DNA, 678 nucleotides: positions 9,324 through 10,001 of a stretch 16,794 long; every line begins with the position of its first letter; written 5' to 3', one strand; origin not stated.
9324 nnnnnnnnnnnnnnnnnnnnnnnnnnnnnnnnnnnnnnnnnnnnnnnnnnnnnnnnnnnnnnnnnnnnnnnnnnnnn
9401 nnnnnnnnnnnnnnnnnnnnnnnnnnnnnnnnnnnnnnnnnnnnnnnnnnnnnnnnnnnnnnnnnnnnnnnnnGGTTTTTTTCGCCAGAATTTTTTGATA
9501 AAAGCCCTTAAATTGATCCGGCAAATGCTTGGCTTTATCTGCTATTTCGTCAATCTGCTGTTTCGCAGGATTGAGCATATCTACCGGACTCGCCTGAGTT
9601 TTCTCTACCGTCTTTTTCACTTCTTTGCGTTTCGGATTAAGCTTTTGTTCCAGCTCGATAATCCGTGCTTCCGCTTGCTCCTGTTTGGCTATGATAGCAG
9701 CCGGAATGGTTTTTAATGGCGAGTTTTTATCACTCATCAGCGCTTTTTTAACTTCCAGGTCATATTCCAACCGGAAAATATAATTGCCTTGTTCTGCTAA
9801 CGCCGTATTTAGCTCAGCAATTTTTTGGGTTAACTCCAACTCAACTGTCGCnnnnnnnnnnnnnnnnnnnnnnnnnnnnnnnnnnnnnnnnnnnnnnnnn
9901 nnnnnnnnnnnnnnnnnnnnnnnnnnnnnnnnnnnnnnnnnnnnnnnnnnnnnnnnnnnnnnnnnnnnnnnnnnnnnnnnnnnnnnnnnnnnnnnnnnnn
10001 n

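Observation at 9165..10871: Membrane-anchored Q/E-rich coiled-coil protein ending in tandem 48-aa repeats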

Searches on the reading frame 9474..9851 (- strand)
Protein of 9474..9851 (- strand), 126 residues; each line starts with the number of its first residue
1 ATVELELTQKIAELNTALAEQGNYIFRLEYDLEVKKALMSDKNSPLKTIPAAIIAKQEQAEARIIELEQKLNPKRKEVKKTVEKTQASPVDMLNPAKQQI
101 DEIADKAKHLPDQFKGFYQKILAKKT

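Call 39: search_protein_representatives(alignment_id=A2)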
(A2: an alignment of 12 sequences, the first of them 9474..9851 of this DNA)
Query: 12 sequences, 133 profile positions. Proteins with E-value up to 0.001 (for the whole library): 24; up to 1e-10: 18; up to 1e-30: 7. The best 24 are listed.
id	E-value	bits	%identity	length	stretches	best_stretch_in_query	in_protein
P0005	7.9e-88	307.8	-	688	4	1-132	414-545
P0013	2.9e-57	208.9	-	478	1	2-132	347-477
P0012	2.1e-54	199.6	-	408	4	3-132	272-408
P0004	1.1e-53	197.3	-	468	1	5-132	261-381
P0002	1.2e-53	197.2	-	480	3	2-132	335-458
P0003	5.8e-53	195.0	-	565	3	4-131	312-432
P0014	6.1e-45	169.0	-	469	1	1-132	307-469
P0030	4.9e-29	117.5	-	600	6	10-120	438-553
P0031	3.2e-23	98.7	-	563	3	5-130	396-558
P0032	8.7e-22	94.1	-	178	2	10-83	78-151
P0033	3.2e-19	85.7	-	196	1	13-129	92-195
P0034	3.1e-18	82.6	-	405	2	9-79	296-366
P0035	5.9e-18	81.7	-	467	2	9-84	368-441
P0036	1.2e-17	80.7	-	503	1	11-129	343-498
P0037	5.8e-15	72.0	-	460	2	12-127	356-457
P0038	8.5e-14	68.2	-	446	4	3-121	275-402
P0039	1.9e-13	67.1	-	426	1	15-80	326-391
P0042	4.4e-06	43.3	-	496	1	7-130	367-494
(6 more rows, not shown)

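Call 41: list_cluster_members(proteins=[P0030, P0031, P0034, P0035, P0036, P0037, P0038, P0039, P0042, P0003])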
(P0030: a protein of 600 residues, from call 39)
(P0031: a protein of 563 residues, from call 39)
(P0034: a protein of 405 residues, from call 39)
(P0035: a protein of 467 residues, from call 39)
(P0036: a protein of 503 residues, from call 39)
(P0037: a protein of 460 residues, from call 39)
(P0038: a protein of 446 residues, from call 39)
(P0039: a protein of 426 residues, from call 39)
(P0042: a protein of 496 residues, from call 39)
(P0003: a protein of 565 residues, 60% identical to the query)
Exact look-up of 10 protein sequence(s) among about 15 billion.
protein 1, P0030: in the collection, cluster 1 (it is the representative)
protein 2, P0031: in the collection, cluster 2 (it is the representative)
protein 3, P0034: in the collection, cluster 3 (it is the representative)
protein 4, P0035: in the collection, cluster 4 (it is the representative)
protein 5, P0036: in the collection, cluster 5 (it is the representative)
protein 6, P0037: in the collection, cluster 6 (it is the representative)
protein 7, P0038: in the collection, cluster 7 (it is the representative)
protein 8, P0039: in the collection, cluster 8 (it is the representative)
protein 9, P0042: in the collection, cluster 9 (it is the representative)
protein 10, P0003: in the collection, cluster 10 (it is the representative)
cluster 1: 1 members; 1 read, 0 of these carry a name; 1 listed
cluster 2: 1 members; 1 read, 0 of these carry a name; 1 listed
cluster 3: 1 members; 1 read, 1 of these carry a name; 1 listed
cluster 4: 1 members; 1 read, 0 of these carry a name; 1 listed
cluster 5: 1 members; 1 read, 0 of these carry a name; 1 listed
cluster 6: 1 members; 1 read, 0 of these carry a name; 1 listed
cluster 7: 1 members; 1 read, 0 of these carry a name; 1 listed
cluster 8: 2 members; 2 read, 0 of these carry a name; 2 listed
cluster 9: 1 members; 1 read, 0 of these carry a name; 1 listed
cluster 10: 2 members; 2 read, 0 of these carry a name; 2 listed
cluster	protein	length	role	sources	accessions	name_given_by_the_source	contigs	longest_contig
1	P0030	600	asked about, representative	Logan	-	-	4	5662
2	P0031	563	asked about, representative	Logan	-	-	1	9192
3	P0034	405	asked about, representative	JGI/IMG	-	chromosome segregation ATPase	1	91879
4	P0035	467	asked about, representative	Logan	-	-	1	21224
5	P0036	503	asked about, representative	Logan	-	-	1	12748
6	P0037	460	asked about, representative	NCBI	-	-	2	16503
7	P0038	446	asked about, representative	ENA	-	-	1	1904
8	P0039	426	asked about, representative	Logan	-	-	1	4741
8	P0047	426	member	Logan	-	-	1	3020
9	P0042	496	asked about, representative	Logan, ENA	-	-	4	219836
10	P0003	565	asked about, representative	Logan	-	-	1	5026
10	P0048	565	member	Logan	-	-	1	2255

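Call 42: find_encoding_contigs(protein=P0042, flank=10000, max_places=2)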
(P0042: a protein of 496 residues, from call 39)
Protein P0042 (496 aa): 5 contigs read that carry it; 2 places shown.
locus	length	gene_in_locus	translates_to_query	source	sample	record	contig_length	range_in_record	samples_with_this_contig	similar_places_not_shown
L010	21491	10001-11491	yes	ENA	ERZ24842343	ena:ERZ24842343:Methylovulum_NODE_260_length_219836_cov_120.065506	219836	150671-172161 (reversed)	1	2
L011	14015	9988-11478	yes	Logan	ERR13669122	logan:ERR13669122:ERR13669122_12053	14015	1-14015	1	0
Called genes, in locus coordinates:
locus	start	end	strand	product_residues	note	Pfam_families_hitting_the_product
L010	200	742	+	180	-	PF00583:Acetyltransf_1, PF13673:Acetyltransf_10, PF13508:Acetyltransf_7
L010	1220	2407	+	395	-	-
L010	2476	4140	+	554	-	PF00924:MS_channel_2nd, PF21082:MS_channel_3rd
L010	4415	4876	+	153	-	-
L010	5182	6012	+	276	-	PF04326:SLFN_AlbA_2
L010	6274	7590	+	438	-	PF00696:AA_kinase, PF00583:Acetyltransf_1, PF13673:Acetyltransf_10 (weak), PF13508:Acetyltransf_7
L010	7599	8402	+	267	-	PF00149:Metallophos, PF12850:Metallophos_2 (weak)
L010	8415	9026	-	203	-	PF00293:NUDIX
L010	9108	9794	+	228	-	PF00702:Hydrolase (weak), PF12710:HAD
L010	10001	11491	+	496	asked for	-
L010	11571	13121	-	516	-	PF03023:MurJ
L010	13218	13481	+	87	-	PF01649:Ribosomal_S20p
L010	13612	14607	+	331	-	PF04230:PS_pyruv_trans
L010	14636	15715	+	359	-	PF13439:Glyco_transf_4, PF00534:Glycos_transf_1, PF13692:Glyco_trans_1_4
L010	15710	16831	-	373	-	PF13439:Glyco_transf_4, PF13579:Glyco_trans_4_4 (faint), PF20706:GT4-conflict (weak), PF00534:Glycos_transf_1, PF13692:Glyco_trans_1_4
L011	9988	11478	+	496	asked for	-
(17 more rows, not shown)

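Call 43: find_encoding_contigs(protein=P0034, flank=10000, max_places=2)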
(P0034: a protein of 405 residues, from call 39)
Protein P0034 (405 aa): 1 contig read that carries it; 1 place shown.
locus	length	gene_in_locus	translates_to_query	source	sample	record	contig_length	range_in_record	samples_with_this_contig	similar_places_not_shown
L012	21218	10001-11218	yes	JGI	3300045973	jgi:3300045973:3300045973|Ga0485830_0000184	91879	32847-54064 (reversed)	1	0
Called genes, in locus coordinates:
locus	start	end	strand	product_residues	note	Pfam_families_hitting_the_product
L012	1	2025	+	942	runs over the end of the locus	PF00133:tRNA-synt_1, PF09334:tRNA-synt_1g, PF13603:tRNA-synt_1_2 (weak), PF01406:tRNA-synt_1e (weak), PF01921:tRNA-synt_1f (weak), PF09334:tRNA-synt_1g (weak), PF08264:Anticodon_1, PF06827:zf-FPG_IleRS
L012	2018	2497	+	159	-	PF01252:Peptidase_A8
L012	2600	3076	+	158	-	PF04170:NlpE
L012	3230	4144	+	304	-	PF02091:tRNA-synt_2e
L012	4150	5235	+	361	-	PF13175:AAA_15, PF13304:AAA_21, PF13175:AAA_15 (weak)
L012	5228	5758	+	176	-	-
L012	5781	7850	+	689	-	PF02092:tRNA_synt_2f, PF05746:DALR_1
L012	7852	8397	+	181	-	PF00702:Hydrolase, PF08645:PNK3P, PF13419:HAD_2 (weak), PF13242:Hydrolase_like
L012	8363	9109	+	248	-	PF01553:Acyltransferase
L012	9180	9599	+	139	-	-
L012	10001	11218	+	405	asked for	-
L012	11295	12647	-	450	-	PF00994:MoCF_biosynth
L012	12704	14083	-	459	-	PF18073:Zn_ribbon_LapB, PF13481:AAA_25, PF25199:nSTAND_NTPase5 (weak), PF03796:DnaB_C (weak), PF06745:ATPase, PF23442:DUF7125, PF09848:SLFN-g3_helicase (weak), PF13541:ChlI, +1 more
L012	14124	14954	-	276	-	PF01370:Epimerase, PF02558:ApbA (weak), PF03446:NAD_binding_2 (weak), PF04321:RmlD_sub_bind, PF13460:NAD_binding_10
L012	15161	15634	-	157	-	PF07007:LprI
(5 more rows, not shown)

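Call 46: find_homologous_proteins(query=A3, max_evalue=0.001)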
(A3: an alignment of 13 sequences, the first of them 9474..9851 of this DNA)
Query A3 (13 sequences) (126 aa, profile of the alignment): 3 proteins with E <= 0.001 among 8000 candidates.
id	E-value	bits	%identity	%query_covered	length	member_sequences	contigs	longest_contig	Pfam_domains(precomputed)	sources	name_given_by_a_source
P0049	5.5e-45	171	64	90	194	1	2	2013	-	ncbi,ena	-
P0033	1.2e-34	137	41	90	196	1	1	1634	-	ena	-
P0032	8.7e-33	131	37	96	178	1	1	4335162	-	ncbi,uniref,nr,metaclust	ncbi:hypothetical protein [Methylomarinum vadi]|uniref:hypothetical protein n=1 Tax=Methylomarinum v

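Call 47: search_protein_families(library=pfam, alignment_id=A3, max_evalue=10)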
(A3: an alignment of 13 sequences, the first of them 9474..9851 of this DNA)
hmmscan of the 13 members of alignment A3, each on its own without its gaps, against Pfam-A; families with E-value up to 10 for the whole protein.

A. member 1, window:9474-9851:- (126 aa): 17 families
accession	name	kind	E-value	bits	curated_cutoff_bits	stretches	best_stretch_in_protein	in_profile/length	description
PF25481.1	Nucleoprot-TPR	-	0.0011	19.4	27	2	4-48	28-72/80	Nucleoprotein TPR-like domain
PF08602.15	Mgr1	-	0.0023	17.3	25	1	23-96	257-328/377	Mgr1-like, i-AAA protease complex subunit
PF22905.2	Hydro_N_hd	-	0.0033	17.8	27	1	29-108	85-166/195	Hydrolase N-terminal helical domain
PF20667.3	Sec10_N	-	0.0099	16.4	27.4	1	58-121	9-72/118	Exocyst complex component Sec10, N-terminal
PF12732.12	YtxH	-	0.016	16.1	37.5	1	75-115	27-67/71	YtxH-like protein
PF06103.16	DUF948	-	0.031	14.9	37.2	1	59-115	30-85/89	Bacterial protein of unknown function (DUF948)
PF25526.1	LIP-1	-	0.057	13.2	34.1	1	6-117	35-148/250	Liprin-alpha-like coiled coil domain 2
PF11983.13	FtsA_C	-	0.11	14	27.4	1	34-109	5-58/65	Cell division protein FtsA, C-terminal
PF14389.11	Lzipper-MIP1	-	0.12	13.2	32.2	1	4-72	6-75/84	Leucine-zipper of ternary complex factor MIP1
PF10211.14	Ax_dynein_light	-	0.12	12.8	26.4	1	3-102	88-183/187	Axonemal dynein light chain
PF11559.13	ADIP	-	0.13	12.8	34.3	1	35-102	74-141/151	Afadin- and alpha -actinin-Binding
PF11157.13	DUF2937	-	0.23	11.7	25.3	1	56-123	34-103/162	Protein of unknown function (DUF2937)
PF04102.17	SlyX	-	0.24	12.5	30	1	8-33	16-41/67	SlyX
PF07544.18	Med9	-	0.24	11.9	26.9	1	7-41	41-75/80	RNA polymerase II transcription mediator complex subunit 9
PF16808.10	PKcGMP_CC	-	0.41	10.7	35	1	61-79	7-25/35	Coiled-coil N-terminus of cGMP-dependent protein kinase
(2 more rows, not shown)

B. families by the number of members that match (of 13 scanned): 87 families (the first 25 are shown)
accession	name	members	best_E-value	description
PF04102.17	SlyX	8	0.00034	SlyX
PF16808.10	PKcGMP_CC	7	0.0032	Coiled-coil N-terminus of cGMP-dependent protein kinase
PF07544.18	Med9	6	0.0017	RNA polymerase II transcription mediator complex subunit 9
PF08702.15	Fib_alpha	6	0.02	Fibrinogen alpha/beta chain family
PF08602.15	Mgr1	4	0.00043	Mgr1-like, i-AAA protease complex subunit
PF19111.5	DUF5798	4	0.012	Family of unknown function (DUF5798)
PF22216.1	Sas-6_C_CC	3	0.00096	Spindle assembly abnormal protein 6 homolog, C-terminal coiled coil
PF06103.16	DUF948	3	0.0061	Bacterial protein of unknown function (DUF948)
PF05531.17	NPV_P10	3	0.12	Nucleopolyhedrovirus P10 protein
PF07851.19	TMEM120A-B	3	0.61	TMEM120A/B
PF25481.1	Nucleoprot-TPR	2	0.0011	Nucleoprotein TPR-like domain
PF22905.2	Hydro_N_hd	2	0.0033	Hydrolase N-terminal helical domain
PF07889.17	DUF1664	2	0.0053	Protein of unknown function (DUF1664)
PF01519.22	DUF16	2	0.011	Protein of unknown function DUF16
PF02601.20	Exonuc_VII_L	2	0.02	Exonuclease VII, large subunit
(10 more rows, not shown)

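Call 48: search_solved_structures(query=A3, max_evalue=10)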
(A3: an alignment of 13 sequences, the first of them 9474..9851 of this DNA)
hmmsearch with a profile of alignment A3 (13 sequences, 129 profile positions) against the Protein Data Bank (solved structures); distinct sequences matched with E-value up to 10: 18.
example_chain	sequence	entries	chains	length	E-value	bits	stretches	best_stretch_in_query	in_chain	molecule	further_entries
9lou_A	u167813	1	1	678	0.02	18.3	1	35-95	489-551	ATP-dependent RNA helicase DHX58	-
9xof_A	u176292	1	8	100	0.02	18.3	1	61-125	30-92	Pre-mRNA-splicing regulator WTAP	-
9lov_A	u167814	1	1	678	0.021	18.3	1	35-95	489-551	ATP-dependent RNA helicase DHX58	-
1ei3_A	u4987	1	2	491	0.033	17.6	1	4-37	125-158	FIBRINOGEN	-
1m1j_A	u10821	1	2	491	0.033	17.6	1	4-37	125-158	Fibrinogen alpha subunit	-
7yfj_A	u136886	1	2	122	0.034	17.6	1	61-125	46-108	Pre-mRNA-splicing regulator WTAP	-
4jo7_E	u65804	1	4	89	0.088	16.2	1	60-122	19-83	Nucleoporin p58/p45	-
4jo9_B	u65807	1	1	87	0.1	16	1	60-121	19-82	Nucleoporin p58/p45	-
9r1n_A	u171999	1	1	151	0.11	16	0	95-121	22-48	sc-apCC-4-DPH-2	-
2osz_A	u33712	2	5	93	0.15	15.5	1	60-119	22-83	Nucleoporin p58/p45 | Nucleoporin Nup58/Nup45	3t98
4jq5_A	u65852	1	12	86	0.16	15.4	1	60-120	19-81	Nucleoporin p58/p45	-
9l5r_B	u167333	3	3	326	0.24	14.8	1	58-126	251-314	Pre-mRNA-splicing factor SYF2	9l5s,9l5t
4ydh_A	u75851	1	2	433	0.25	14.8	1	32-84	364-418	Formin-like protein 1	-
3ci9_A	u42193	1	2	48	0.72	13.3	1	37-73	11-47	Heat shock factor-binding protein 1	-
3s84_A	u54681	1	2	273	0.83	13.1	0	62-119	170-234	Apolipoprotein A-IV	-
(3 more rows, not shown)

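Call 66: predict_structure(alignment_id=A3)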
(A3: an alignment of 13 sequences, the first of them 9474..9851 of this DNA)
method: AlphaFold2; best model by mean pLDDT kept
length: 126 residues; sequences in the alignment: 13
mean_pLDDT: 66.1   pTM: 0.32
mean pLDDT of the five models: 66.1, 66.0, 65.0, 63.5, 58.8
residues with pLDDT >= 90: 16; 70-90: 40; 50-70: 43; < 50: 27
segments of 3 or more residues with pLDDT < 50: 77-99
pLDDT, mean of each block of 10 residues (from residue 1): 82 92 90 81 59 75 79 56 39 46 50 54 52
secondary structure, 60 per line:
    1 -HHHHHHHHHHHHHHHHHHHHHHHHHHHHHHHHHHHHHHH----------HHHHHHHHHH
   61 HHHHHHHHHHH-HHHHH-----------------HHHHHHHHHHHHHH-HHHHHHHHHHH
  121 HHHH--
elements in order: H2-40 H51-71 H73-77 H95-108 H110-124

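Call 69: fold_search(model_id=the predicted structure, library=pdb)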
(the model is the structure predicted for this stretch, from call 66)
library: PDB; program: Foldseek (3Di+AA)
matches with E <= 10: 2; with E <= 0.001: 0
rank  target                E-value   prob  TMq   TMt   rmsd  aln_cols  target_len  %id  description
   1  6mup_A                5.3e+00  0.06  0.18  0.21   6.0        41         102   24  CENP-A nucleosome bound by two copies of CENP-C(CD) and two copies CENP-N(NT) (released 2019-07-24)
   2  9gxa_C                5.7e+00  0.08  0.17  0.25   5.4        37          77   24  CENP-A/H4 di-tetrasome assembled on alpha-satellite DNA. (released 2025-01-29)

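Call 80: find_related_loci(query=A3, collection=metagenome_contigs, flank=4000)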
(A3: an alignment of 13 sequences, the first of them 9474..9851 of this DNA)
Query A3 (126 aa) in metagenome_contigs; peptide patterns used: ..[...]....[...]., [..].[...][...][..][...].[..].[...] (x = any residue, [..] = any of these).
600 stretches matched a pattern (row limit reached: there are more); 1 encode a relative of the query (tblastn E <= 1e-3); 1 distinct loci.
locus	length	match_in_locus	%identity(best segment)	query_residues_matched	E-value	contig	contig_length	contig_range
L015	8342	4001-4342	61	11-124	4e-47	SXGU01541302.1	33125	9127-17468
